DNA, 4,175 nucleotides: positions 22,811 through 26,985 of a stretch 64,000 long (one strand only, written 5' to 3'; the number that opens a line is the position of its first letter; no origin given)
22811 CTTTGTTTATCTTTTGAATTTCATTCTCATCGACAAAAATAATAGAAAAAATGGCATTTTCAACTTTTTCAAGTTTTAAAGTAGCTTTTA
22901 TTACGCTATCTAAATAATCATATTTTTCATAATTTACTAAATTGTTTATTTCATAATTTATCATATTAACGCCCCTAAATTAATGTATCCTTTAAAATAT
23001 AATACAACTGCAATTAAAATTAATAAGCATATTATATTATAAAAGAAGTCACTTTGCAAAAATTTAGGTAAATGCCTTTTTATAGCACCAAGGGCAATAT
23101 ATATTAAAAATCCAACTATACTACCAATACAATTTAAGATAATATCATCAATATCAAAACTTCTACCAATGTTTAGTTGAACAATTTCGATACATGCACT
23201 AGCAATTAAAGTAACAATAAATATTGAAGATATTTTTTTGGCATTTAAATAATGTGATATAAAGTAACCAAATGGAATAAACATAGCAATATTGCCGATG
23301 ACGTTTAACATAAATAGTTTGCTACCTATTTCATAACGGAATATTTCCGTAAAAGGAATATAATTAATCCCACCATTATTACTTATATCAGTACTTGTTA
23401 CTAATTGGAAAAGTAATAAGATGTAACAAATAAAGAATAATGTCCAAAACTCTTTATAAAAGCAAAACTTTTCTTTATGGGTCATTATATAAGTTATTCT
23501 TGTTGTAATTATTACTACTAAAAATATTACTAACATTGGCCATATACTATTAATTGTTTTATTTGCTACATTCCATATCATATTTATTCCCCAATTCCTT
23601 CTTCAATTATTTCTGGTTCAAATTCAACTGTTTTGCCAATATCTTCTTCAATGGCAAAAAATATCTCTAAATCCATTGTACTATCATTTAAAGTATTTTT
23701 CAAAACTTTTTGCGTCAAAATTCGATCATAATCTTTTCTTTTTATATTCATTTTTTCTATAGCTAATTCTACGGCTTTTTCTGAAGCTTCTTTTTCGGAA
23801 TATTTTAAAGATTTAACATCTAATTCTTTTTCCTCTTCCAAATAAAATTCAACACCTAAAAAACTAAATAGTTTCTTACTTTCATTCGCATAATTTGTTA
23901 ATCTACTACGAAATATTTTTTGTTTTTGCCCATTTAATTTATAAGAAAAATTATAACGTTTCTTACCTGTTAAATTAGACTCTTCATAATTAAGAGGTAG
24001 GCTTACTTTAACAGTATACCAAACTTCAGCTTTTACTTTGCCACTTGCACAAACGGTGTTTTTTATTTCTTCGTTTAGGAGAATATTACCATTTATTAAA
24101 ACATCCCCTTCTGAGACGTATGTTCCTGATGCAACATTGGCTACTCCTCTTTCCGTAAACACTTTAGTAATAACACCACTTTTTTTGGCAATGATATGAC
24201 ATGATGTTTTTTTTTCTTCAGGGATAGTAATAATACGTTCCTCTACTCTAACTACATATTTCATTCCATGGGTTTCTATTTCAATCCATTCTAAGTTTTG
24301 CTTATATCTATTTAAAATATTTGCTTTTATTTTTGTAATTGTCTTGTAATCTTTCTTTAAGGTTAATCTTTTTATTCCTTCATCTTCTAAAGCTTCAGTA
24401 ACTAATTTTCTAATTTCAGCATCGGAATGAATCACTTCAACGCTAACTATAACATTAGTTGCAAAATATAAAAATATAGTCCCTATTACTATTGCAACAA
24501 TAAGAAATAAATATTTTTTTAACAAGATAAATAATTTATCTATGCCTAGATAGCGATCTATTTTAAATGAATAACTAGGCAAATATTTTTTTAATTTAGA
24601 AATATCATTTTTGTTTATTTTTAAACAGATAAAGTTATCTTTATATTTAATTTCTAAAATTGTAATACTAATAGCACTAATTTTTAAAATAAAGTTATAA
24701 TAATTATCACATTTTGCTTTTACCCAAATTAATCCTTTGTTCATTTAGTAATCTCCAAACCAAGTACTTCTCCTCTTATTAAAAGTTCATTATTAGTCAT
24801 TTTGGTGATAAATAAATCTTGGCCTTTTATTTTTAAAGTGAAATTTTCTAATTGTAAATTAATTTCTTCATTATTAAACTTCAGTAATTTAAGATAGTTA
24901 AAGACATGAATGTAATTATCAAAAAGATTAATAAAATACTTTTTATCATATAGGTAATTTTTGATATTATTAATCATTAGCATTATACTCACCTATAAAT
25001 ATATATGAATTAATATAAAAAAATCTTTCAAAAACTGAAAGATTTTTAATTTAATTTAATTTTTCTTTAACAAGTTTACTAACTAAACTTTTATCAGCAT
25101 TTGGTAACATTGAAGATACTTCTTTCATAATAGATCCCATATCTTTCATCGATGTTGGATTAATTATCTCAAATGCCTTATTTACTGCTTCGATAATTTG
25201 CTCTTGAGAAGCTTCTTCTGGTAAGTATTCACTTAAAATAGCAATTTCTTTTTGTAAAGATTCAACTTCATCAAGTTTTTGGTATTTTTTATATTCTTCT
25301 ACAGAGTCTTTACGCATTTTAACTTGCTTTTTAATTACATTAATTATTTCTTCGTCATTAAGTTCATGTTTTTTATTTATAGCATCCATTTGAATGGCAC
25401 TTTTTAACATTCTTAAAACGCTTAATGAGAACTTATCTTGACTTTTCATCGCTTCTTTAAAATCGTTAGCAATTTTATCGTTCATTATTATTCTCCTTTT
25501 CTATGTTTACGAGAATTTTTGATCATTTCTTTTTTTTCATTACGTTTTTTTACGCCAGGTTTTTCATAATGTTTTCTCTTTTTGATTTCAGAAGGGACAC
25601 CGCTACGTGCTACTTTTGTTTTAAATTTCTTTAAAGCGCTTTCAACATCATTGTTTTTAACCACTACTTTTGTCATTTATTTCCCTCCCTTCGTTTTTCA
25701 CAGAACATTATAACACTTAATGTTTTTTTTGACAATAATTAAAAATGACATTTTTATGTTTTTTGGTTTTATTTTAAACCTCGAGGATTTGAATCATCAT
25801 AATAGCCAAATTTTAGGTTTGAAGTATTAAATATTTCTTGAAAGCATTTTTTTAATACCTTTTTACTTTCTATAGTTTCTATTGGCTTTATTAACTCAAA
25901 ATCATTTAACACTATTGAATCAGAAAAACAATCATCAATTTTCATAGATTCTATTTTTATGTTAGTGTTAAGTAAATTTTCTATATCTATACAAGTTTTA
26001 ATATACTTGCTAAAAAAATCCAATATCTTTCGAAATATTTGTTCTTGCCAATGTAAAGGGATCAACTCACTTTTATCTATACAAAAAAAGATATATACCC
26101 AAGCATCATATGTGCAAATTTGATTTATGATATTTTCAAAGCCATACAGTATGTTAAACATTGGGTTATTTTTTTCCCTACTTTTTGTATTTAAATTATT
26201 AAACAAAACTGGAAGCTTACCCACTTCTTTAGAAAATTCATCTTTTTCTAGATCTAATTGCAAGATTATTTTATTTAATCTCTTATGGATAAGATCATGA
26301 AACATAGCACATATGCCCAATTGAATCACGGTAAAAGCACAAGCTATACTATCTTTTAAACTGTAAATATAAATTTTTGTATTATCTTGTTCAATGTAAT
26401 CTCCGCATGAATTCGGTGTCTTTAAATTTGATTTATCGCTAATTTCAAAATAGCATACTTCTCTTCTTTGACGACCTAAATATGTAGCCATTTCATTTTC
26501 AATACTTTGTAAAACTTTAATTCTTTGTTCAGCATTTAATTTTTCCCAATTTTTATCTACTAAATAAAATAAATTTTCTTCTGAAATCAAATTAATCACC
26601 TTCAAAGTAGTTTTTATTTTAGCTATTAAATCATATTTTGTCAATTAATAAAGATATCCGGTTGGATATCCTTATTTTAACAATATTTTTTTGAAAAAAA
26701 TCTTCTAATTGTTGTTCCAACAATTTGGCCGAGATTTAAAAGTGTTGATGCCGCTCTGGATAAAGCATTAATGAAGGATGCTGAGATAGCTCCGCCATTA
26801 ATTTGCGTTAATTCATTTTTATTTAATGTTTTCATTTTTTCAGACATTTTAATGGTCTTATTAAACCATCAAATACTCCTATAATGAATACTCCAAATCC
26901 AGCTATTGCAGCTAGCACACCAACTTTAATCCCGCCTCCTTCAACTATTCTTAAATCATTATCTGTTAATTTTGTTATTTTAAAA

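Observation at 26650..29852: Unannotated two-peptide bacteriocin locus; one precursor has ATA at the initiator position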

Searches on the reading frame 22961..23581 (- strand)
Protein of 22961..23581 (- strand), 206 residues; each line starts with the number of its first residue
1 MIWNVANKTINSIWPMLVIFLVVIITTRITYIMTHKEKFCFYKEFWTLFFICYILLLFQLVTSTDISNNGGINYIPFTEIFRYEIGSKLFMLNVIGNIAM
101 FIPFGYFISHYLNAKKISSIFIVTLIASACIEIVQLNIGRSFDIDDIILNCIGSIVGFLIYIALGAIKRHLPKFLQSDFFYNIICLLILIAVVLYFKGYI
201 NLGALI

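Call 85: search_protein_families(library=pfam, proteins=[window:22961-23581:-], max_evalue=0.001)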
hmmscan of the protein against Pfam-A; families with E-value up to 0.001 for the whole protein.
window:22961-23581:- (206 aa): 1 family
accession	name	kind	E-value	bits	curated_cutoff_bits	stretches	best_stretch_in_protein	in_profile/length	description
PF04892.17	VanZ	-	1.1e-22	81.5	30.1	1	48-163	4-124/126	VanZ like family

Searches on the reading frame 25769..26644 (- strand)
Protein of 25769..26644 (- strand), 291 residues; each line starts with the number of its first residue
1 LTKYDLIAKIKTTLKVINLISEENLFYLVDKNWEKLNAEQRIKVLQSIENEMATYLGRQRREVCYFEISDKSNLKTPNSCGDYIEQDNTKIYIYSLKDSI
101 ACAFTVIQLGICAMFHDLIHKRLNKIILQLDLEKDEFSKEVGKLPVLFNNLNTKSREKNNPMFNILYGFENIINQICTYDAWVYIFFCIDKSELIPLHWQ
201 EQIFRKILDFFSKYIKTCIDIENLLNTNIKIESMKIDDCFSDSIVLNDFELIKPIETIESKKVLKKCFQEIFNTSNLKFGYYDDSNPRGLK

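Call 5: search_protein_families(library=pfam, proteins=[window:25769-26644:-], max_evalue=1)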
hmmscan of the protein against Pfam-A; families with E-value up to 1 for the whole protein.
window:25769-26644:- (291 aa): 0 families

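Call 6: search_protein_families(library=ncbifam, proteins=[window:25769-26644:-], max_evalue=1)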
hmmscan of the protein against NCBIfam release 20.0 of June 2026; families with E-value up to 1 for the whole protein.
window:25769-26644:- (291 aa): 1 family
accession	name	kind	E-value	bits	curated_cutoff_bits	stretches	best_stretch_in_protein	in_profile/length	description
NF001616.1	PRK00405.1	equivalog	0.16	9.7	896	1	221-287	352-416/1096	DNA-directed RNA polymerase subunit beta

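Call 59: list_cluster_members(proteins=[window:26680-26835:-, window:26680-26847:-, window:25769-26641:-, window:29133-29852:-])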
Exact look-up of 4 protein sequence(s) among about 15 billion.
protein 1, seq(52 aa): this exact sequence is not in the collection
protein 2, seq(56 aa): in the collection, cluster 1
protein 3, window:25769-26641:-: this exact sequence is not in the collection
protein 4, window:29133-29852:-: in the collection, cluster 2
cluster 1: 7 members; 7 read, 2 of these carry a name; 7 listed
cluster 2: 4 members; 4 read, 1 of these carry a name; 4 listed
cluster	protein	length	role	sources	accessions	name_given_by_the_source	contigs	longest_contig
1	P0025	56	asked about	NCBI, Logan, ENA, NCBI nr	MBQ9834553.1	MAG: bacteriocin [Bacilli bacterium] | bacteriocin [Bacilli bacterium]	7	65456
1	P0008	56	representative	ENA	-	-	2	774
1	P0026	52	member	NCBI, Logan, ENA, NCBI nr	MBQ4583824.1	MAG: bacteriocin [Bacilli bacterium] | bacteriocin [Bacilli bacterium]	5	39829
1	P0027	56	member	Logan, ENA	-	-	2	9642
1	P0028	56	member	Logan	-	-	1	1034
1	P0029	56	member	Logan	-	-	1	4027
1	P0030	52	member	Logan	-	-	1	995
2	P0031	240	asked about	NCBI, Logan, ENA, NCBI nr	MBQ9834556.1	MAG: putative ABC transporter permease [Bacilli bacterium] | putative ABC transporter permease [Bacilli bacterium]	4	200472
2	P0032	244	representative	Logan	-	-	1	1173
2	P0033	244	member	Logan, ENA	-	-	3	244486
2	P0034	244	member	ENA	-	-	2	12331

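Call 74: predict_structure(protein=window:25769-26593:-)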
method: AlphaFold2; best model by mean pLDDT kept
length: 274 residues; sequences in the alignment: 1
mean_pLDDT: 36.4   pTM: 0.23
mean pLDDT of the five models: 36.4, 33.9, 33.5, 32.2, 29.2
residues with pLDDT >= 90: 0; 70-90: 0; 50-70: 7; < 50: 267
segments of 3 or more residues with pLDDT < 50: 1-13, 21-274
pLDDT, mean of each block of 10 residues (from residue 1): 39 55 45 41 37 36 38 40 39 44 38 34 33 31 37 40 32 31 38 40 35 27 25 27 33 34 36 32
secondary structure, 60 per line:
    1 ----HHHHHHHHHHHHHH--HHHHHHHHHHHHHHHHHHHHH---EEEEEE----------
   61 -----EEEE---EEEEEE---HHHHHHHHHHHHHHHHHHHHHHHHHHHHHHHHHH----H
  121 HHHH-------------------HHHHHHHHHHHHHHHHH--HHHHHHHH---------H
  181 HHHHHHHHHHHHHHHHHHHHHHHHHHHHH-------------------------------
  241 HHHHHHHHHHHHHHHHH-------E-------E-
elements in order: H5-18 H21-41 E45-50 E66-69 E73-78 H82-115 H120-124 H144-160 H163-170 H180-209 H241-257

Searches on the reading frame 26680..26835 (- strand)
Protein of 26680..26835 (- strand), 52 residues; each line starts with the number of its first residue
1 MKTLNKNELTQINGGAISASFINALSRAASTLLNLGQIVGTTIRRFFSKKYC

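Call 5: search_protein_families(library=pfam, proteins=[window:26680-26835:-], max_evalue=1)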
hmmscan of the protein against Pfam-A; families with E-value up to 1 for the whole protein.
seq(52 aa): 2 families
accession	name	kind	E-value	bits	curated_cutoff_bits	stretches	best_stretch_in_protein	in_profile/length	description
PF10439.15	Bacteriocin_IIc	-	0.012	16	27.1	1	1-31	4-34/59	Bacteriocin class II with double-glycine leader peptide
PF03047.20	ComC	-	0.028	14.6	20.4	1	2-21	11-30/31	COMC family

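Call 6: search_protein_families(library=ncbifam, proteins=[window:26680-26835:-], max_evalue=1)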
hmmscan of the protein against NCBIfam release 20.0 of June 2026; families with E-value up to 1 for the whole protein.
seq(52 aa): 4 families
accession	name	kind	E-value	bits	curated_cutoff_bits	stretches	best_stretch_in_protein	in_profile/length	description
TIGR01847.1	bacteriocin_sig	domain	0.0014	19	15.7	1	1-15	1-15/15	bacteriocin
TIGR03949.1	bact_IIb_cerein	subfamily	0.002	17.8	21.5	1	2-18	2-18/45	class IIb bacteriocin, lactobin A/cerein 7B family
NF006464.0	PRK08862.1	equivalog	0.089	12.5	208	1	6-45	93-132/227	SDR family oxidoreductase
NF038035.1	lactGalph_entA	subfamily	0.17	12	37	0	4-16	1-13/35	lactococcin G-alpha/enterocin 1071A family bacteriocin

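Call 8: find_encoding_contigs(protein=window:26680-26835:-, flank=3000, max_places=10)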
Protein seq(52 aa) (52 aa): no gene with exactly this product is on record in the collection.

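Call 21: find_homologous_proteins(query=window:26680-26835:-, max_evalue=0.01)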
Query seq(52 aa) (52 aa): 2 proteins with E <= 0.01 among 2 candidates.
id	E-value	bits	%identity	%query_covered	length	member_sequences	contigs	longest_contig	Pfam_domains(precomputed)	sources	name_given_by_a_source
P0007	2.2e-22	94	90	100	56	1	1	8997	-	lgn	-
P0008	5.2e-22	93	92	100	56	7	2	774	-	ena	-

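Call 23: find_encoding_contigs(protein=P0007, flank=6000)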
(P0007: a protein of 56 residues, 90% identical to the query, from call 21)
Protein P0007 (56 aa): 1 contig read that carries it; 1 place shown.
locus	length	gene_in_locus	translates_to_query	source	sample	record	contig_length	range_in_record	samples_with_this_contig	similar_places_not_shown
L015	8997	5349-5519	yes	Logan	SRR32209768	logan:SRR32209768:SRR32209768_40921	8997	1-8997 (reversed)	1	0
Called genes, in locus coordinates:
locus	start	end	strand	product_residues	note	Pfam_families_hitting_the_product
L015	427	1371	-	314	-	PF10646:Germane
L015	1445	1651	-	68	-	PF00196:GerE, PF04545:Sigma70_r4 (weak), PF08281:Sigma70_r4_2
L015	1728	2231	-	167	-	PF12685:SpoIIIAH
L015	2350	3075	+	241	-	PF06541:ABC_trans_CmpB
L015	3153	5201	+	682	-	PF03412:Peptidase_C39, PF00664:ABC_membrane, PF00005:ABC_tran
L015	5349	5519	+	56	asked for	-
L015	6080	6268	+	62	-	PF01165:Ribosomal_S21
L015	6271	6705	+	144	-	PF09424:YqeY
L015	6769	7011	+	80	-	PF07873:YabP (weak)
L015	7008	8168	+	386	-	PF06898:YqfD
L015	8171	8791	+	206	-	PF04892:VanZ-LLP1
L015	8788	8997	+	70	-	?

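Call 61: find_encoding_contigs(protein=P0027, flank=1500, max_places=3)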
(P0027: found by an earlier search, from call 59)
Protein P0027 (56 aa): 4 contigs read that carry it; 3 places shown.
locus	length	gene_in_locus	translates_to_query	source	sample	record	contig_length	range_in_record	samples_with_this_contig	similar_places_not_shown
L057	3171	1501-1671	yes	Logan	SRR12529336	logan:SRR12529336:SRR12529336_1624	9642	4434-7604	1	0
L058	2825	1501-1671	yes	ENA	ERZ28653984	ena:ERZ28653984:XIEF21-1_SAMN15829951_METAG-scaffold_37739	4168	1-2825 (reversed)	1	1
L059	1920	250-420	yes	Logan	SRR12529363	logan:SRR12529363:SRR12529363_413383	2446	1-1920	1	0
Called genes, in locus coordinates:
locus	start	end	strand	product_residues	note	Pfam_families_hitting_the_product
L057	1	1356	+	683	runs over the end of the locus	PF03412:Peptidase_C39, PF00664:ABC_membrane, PF00005:ABC_tran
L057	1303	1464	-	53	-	-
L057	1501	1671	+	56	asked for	-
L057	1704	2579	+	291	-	-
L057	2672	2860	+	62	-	PF01165:Ribosomal_S21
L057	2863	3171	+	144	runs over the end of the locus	PF09424:YqeY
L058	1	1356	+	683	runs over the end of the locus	PF03412:Peptidase_C39, PF00664:ABC_membrane, PF00005:ABC_tran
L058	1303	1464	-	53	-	-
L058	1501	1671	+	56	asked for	-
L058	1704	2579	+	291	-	-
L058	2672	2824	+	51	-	?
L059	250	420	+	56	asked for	-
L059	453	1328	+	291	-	-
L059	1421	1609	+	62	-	PF01165:Ribosomal_S21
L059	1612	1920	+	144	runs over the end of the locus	PF09424:YqeY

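Call 62: find_encoding_contigs(protein=P0029, flank=1500, max_places=3)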
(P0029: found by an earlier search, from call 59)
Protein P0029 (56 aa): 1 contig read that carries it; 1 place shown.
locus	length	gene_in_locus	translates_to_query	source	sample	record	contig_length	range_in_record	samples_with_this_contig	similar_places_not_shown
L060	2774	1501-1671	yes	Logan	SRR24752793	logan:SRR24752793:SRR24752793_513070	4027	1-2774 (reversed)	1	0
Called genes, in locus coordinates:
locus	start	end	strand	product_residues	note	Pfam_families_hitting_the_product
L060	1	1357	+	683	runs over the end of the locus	PF03412:Peptidase_C39, PF00664:ABC_membrane, PF00005:ABC_tran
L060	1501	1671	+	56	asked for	-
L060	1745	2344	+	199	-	-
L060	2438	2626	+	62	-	PF01165:Ribosomal_S21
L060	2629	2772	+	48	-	?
